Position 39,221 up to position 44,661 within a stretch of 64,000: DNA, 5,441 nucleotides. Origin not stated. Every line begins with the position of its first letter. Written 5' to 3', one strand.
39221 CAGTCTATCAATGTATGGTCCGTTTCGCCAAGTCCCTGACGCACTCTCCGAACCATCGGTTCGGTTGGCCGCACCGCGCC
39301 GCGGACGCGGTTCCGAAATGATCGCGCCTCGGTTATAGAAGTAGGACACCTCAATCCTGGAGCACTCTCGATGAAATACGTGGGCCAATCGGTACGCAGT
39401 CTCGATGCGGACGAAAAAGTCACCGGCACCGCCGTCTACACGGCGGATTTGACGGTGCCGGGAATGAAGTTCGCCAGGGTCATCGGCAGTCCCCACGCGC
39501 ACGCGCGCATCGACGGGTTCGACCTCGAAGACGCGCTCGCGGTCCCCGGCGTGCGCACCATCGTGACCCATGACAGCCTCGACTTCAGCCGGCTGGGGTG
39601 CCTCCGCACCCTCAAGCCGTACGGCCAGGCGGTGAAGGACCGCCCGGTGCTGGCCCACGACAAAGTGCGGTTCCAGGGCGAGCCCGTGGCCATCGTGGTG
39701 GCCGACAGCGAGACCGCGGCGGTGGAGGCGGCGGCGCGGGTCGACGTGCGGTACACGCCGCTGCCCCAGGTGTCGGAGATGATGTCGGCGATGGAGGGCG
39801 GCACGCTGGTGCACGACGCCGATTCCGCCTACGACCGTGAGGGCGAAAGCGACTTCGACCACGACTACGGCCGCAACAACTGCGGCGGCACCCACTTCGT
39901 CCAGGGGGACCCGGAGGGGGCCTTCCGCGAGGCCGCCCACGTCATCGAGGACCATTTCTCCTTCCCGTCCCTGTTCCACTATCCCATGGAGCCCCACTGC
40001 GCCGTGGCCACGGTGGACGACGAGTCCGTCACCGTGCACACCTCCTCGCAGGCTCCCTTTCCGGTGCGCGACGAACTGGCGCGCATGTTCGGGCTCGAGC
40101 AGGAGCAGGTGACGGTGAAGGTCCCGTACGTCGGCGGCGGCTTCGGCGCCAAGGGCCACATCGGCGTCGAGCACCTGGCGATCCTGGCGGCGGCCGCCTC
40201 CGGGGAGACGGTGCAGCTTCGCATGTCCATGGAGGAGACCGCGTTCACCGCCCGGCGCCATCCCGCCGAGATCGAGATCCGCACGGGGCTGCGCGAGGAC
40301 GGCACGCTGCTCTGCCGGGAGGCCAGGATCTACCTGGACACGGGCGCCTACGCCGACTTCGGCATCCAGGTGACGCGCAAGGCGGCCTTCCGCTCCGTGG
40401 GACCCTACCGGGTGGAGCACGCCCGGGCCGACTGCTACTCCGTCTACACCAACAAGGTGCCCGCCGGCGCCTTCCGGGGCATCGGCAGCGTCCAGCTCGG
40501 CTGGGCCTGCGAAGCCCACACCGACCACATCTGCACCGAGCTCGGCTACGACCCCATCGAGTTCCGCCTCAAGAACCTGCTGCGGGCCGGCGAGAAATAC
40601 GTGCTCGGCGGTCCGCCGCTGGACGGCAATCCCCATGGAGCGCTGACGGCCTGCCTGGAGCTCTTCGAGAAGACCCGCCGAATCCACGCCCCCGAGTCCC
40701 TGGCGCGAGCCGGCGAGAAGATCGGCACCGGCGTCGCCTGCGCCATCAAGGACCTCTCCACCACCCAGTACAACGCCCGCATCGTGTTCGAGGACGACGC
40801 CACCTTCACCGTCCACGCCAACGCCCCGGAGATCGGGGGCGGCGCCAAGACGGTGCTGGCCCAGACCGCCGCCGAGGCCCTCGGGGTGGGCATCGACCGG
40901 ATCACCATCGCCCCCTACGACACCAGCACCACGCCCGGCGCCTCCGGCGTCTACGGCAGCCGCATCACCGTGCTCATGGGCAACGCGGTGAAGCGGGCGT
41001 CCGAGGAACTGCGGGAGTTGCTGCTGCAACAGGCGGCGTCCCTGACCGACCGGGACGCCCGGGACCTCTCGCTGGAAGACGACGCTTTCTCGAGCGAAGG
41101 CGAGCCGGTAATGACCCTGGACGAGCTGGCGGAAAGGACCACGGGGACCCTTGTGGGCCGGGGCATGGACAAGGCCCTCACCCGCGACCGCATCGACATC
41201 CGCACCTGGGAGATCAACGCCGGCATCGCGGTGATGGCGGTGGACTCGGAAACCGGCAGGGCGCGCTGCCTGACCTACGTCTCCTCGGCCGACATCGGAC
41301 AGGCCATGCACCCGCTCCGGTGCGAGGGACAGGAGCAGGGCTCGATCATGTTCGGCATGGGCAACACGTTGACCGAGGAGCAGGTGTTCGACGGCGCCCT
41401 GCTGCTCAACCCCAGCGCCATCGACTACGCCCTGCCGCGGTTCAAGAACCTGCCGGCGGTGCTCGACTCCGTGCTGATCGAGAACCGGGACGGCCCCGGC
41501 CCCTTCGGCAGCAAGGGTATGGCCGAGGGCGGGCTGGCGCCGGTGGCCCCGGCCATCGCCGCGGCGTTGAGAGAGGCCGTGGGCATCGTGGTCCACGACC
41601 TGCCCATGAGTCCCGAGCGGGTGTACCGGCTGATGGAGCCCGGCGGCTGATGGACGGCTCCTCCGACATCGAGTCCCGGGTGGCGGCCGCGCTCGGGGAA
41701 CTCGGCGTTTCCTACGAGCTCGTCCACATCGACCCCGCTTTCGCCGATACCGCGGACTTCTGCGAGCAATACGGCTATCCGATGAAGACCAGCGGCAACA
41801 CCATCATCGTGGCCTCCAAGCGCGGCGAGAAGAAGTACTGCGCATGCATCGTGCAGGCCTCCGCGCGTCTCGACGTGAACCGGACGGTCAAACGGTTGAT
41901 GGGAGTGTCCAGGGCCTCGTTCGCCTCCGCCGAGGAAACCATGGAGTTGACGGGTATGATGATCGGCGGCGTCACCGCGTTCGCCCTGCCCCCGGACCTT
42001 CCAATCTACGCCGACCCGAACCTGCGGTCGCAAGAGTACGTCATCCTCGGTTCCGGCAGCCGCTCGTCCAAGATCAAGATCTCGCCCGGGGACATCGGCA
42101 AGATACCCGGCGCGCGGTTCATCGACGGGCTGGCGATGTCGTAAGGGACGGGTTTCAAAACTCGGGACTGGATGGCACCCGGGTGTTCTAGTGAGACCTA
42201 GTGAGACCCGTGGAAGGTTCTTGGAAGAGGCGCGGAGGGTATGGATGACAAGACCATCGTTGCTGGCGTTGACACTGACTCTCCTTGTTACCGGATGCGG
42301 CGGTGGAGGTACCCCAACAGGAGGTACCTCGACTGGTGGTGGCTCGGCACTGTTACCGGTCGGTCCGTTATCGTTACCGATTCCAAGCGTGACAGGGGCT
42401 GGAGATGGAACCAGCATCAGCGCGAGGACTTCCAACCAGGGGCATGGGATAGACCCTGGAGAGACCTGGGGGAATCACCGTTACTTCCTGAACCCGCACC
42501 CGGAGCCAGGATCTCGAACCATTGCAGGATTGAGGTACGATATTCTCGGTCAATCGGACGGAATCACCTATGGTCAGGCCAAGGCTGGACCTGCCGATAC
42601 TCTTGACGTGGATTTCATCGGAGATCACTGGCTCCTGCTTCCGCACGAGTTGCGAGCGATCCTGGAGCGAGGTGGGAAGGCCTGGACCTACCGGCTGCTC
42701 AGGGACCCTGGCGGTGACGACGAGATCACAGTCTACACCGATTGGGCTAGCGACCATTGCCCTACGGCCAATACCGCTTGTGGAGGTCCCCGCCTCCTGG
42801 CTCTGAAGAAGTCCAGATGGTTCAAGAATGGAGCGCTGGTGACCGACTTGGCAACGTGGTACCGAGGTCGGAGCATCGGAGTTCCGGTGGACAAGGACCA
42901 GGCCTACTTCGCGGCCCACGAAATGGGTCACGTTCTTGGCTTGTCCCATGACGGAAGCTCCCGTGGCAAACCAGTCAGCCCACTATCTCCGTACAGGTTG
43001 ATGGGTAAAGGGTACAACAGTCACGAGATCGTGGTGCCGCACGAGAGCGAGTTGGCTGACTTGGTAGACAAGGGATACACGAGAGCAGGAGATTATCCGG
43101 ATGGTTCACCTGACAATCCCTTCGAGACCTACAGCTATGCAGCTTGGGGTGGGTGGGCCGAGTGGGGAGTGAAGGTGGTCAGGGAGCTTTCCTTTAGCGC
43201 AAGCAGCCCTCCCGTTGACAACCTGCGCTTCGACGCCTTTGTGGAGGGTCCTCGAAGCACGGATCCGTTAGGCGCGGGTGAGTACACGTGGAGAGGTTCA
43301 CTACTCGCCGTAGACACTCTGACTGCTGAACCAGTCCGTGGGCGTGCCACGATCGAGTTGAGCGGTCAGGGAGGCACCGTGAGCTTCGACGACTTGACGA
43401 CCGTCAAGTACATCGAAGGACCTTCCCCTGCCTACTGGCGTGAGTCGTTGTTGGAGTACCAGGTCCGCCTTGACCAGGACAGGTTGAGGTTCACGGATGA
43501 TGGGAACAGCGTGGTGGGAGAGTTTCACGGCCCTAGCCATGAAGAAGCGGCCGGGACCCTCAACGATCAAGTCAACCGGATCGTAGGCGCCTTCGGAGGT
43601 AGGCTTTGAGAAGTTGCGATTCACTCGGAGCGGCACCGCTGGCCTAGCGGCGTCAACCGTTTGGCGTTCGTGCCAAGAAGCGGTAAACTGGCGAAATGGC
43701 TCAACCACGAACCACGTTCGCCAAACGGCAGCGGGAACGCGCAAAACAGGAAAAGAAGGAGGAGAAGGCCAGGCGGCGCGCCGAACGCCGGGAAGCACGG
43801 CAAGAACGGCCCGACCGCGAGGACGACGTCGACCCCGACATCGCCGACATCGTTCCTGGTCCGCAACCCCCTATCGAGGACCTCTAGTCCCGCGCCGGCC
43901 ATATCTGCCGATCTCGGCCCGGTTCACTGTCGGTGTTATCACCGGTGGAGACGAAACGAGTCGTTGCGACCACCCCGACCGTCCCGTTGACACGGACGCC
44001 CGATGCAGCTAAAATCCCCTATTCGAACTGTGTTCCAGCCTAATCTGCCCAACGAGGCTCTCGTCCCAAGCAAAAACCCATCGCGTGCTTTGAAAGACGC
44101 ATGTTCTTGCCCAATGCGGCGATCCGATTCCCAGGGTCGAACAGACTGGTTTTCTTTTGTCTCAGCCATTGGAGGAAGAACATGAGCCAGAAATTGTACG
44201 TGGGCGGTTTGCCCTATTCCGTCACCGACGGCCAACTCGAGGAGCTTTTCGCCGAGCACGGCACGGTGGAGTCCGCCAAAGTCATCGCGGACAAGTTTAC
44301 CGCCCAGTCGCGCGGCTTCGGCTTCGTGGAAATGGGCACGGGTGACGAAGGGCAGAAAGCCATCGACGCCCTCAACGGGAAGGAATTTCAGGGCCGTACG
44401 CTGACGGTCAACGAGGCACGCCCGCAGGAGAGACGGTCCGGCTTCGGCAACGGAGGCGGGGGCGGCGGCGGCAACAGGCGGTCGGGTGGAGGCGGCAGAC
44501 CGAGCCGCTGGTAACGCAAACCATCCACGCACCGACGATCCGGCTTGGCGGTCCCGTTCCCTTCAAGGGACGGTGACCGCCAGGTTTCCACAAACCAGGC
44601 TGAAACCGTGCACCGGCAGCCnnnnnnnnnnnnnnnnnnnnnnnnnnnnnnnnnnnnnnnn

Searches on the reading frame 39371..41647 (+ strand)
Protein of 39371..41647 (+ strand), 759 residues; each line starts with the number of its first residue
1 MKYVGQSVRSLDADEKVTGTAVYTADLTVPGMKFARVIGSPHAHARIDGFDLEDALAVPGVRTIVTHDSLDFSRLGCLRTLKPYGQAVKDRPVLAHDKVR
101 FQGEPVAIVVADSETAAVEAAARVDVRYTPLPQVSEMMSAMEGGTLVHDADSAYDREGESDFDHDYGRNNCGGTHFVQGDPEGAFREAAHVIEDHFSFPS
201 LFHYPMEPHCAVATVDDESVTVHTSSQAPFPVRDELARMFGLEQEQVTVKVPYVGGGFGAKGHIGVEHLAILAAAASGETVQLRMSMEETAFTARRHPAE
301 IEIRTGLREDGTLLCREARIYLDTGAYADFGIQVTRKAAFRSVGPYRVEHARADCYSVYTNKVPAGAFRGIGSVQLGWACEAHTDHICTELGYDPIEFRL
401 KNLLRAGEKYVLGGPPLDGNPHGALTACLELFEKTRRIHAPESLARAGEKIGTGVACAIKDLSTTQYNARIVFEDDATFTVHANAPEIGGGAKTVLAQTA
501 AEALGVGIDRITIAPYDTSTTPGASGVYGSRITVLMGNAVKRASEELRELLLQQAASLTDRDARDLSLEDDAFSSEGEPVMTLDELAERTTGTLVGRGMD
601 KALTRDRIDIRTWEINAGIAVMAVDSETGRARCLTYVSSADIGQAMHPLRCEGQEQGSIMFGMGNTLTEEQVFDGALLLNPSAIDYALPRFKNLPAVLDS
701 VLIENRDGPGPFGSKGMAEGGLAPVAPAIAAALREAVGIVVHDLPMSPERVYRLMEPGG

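Call 105: search_protein_families(library=pfam, proteins=[window:39371-41647:+], max_evalue=0.00001)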
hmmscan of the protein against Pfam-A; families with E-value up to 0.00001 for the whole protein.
window:39371-41647:+ (759 aa): 3 families
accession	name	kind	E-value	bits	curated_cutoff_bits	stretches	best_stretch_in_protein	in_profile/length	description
PF02738.23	MoCoBD_1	-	3.4e-70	236.4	27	1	166-403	5-244/244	Molybdopterin cofactor-binding domain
PF20256.3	MoCoBD_2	-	1.1e-51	176.5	27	1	430-695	4-283/283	Molybdopterin cofactor-binding domain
PF01315.27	Ald_Xan_dh_C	-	1.1e-25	90.5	31.3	1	18-132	1-110/110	Aldehyde oxidase and xanthine dehydrogenase, a/b hammerhead domain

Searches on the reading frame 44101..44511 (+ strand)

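Call 105: search_protein_families(library=pfam, proteins=[window:44101-44511:+], max_evalue=0.00001)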
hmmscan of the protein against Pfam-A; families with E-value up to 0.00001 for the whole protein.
window:44101-44511:+ (137 aa): 1 family
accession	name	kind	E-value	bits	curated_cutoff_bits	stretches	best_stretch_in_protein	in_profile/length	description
PF00076.28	RRM_1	-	4.2e-22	78.2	20.7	1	32-101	1-69/70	RNA recognition motif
